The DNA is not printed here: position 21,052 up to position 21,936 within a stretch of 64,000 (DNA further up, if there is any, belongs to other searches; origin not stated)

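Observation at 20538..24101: rsmI / CDP-alcohol phosphatidyltransferase / myo-inositol-1-phosphate synthase operon (inositol phospholipid or di-myo-inositol-phosphate synthesis), with convergent HAD phosphatase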

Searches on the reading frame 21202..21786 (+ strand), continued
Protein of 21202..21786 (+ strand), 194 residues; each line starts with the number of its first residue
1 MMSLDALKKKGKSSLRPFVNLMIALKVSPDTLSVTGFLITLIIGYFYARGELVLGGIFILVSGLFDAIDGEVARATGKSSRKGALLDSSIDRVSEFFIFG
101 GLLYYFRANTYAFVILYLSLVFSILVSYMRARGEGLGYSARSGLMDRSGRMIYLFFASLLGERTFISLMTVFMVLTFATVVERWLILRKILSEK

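Call 42: find_encoding_contigs(protein=P0008, flank=6000, max_places=2)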
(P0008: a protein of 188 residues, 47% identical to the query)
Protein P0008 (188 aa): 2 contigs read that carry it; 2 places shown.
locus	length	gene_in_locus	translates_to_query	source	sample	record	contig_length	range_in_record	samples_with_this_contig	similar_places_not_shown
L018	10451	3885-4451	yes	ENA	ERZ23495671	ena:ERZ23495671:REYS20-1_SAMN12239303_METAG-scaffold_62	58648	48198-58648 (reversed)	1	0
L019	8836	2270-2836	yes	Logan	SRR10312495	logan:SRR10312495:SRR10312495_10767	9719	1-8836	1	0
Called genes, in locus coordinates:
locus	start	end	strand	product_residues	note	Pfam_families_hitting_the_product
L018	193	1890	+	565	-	-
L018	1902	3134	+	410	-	PF13205:Big_5 (weak)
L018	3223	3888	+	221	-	PF00590:TP_methylase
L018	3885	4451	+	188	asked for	PF01066:CDP-OH_P_transf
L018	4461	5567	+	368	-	PF01658:Inos-1-P_synth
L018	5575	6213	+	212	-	PF13521:AAA_28, PF02223:Thymidylate_kin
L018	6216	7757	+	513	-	PF22694:CtpB_N-like (weak), PF00595:PDZ, PF13180:PDZ_2, PF17820:PDZ_6, PF03572:Peptidase_S41, PF28547:CHD_PDZ-protease (weak)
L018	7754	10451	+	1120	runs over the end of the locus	PF02811:PHP, PF07733:DNA_pol3_alpha, PF17657:DNA_pol3_finger, PF14579:HHH_6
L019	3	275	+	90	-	?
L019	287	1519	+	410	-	PF13205:Big_5 (weak)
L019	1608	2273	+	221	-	PF00590:TP_methylase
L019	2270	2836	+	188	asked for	PF01066:CDP-OH_P_transf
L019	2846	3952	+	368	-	PF01658:Inos-1-P_synth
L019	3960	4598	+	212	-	PF13521:AAA_28, PF02223:Thymidylate_kin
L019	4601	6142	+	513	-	PF22694:CtpB_N-like (weak), PF00595:PDZ, PF13180:PDZ_2, PF17820:PDZ_6, PF03572:Peptidase_S41, PF28547:CHD_PDZ-protease (weak)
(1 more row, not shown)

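Call 43: find_encoding_contigs(protein=P0010, flank=6000, max_places=2)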
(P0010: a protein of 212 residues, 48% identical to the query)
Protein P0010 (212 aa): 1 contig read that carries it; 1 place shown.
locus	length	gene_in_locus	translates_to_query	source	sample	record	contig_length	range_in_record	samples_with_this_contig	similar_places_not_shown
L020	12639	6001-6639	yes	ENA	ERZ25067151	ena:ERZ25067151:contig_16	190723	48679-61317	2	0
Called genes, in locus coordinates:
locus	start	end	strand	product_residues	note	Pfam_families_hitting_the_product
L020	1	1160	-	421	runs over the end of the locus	PF00483:NTP_transferase, PF12804:NTP_transf_3, PF25084:LbH_EIF2B, PF25087:GMPPB_C, PF00132:Hexapep, PF14602:Hexapep_2 (weak)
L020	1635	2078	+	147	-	PF24724:DUF7676 (faint), PF22684:LFE_1968-like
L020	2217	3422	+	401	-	PF02515:CoA_transf_3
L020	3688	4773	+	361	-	PF01658:Inos-1-P_synth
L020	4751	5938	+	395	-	PF13439:Glyco_transf_4, PF13579:Glyco_trans_4_4, PF20706:GT4-conflict, PF00534:Glycos_transf_1, PF13692:Glyco_trans_1_4, PF13524:Glyco_trans_1_2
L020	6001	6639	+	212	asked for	PF01066:CDP-OH_P_transf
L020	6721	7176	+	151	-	PF23357:DUF7088 (faint)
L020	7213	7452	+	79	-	PF13192:Thioredoxin_3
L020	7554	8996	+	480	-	PF13485:Peptidase_MA_2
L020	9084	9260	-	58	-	PF00196:GerE, PF08281:Sigma70_r4_2 (weak)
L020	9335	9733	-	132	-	PF00072:Response_reg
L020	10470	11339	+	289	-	PF00872:Transposase_mut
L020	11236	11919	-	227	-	PF00872:Transposase_mut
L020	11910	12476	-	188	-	PF00872:Transposase_mut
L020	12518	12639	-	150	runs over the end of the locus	-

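Call 53: predict_structure(alignment_id=A1)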
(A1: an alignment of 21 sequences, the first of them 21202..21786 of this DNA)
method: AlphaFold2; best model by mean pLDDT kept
length: 194 residues; sequences in the alignment: 21
mean_pLDDT: 90.5   pTM: 0.83
mean pLDDT of the five models: 90.5, 89.8, 89.0, 88.4, 88.2
residues with pLDDT >= 90: 127; 70-90: 60; 50-70: 7; < 50: 0
segments of 3 or more residues with pLDDT < 50: none
pLDDT, mean of each block of 10 residues (from residue 1): 67 85 92 93 98 96 91 86 84 94 98 98 94 85 84 95 95 97 92 83
secondary structure, 60 per line:
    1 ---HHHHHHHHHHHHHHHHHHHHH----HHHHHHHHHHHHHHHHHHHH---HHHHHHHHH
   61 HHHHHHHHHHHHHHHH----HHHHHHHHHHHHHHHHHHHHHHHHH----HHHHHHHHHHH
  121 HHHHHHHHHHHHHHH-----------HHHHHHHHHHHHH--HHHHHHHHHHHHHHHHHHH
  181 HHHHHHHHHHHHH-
elements in order: H4-24 H29-48 H52-76 H81-105 H110-135 H147-159 H162-193

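Call 56: fold_search(model_id=the predicted structure, library=pdb)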
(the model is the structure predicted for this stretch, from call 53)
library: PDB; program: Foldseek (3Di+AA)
matches with E <= 10: 96; with E <= 0.001: 19
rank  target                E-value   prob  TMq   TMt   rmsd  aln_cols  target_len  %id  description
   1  6h59_A                6.3e-09  1.00  0.78  0.77   2.2       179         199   25  Crystal structure of Mycobacterium tuberculosis phosphatidylinositol phosphate synthase (PgsA1) with CDP-DAG bound (released 2019-05-15)
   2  6wmv_A                7.3e-09  1.00  0.80  0.47   6.3       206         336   26  Structure of a phosphatidylinositol-phosphate synthase (PIPS) from Mycobacterium kansasii with evidence of substrate b (released 2020-05-27)
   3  6h5a_B                7.6e-09  1.00  0.78  0.73   2.3       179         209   25  Crystal structure of Mycobacterium tuberculosis phosphatidylinositol phosphate synthase (PgsA1) in complex with mangan (released 2019-05-15)
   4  6wm5_C                1.0e-08  1.00  0.79  0.47   7.5       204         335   25  Structure of a phosphatidylinositol-phosphate synthase (PIPS) from Mycobacterium kansasii (released 2020-05-27)
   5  6wm5_A                1.2e-08  1.00  0.80  0.47   6.3       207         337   25  Structure of a phosphatidylinositol-phosphate synthase (PIPS) from Mycobacterium kansasii (released 2020-05-27)
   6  5d92_A                1.8e-08  1.00  0.88  0.52   2.6       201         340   31  Structure of a phosphatidylinositolphosphate (PIP) synthase from Renibacterium Salmoninarum (released 2015-11-04)
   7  6h59_B                1.9e-08  1.00  0.78  0.77   2.3       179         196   25  Crystal structure of Mycobacterium tuberculosis phosphatidylinositol phosphate synthase (PgsA1) with CDP-DAG bound (released 2019-05-15)
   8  6wmv_C                2.0e-08  1.00  0.81  0.48   7.4       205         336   24  Structure of a phosphatidylinositol-phosphate synthase (PIPS) from Mycobacterium kansasii with evidence of substrate b (released 2020-05-27)
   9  5d91                  2.5e-08  1.00  0.84  0.50   6.7       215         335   30  Structure of a phosphatidylinositolphosphate (PIP) synthase from Renibacterium Salmoninarum (released 2015-11-11)
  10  5d92_B                2.8e-08  1.00  0.84  0.49   2.2       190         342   33  Structure of a phosphatidylinositolphosphate (PIP) synthase from Renibacterium Salmoninarum (released 2015-11-04)
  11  6h5a_A                3.0e-08  1.00  0.79  0.74   2.2       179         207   25  Crystal structure of Mycobacterium tuberculosis phosphatidylinositol phosphate synthase (PgsA1) in complex with mangan (released 2019-05-15)
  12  5d92_C                3.2e-08  1.00  0.85  0.51   5.7       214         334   30  Structure of a phosphatidylinositolphosphate (PIP) synthase from Renibacterium Salmoninarum (released 2015-11-04)
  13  6h53_B                5.1e-08  1.00  0.78  0.80   2.0       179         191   25  Crystal structure of Mycobacterium tuberculosis phosphatidylinositol phosphate synthase (PgsA1) in apo form (released 2019-05-15)
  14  6h53_A                7.9e-08  1.00  0.76  0.77   2.4       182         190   25  Crystal structure of Mycobacterium tuberculosis phosphatidylinositol phosphate synthase (PgsA1) in apo form (released 2019-05-15)
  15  4o6m_A                5.3e-07  1.00  0.82  0.50   2.2       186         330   24  Structure of AF2299, a CDP-alcohol phosphotransferase (CMP-bound) (released 2014-05-14)
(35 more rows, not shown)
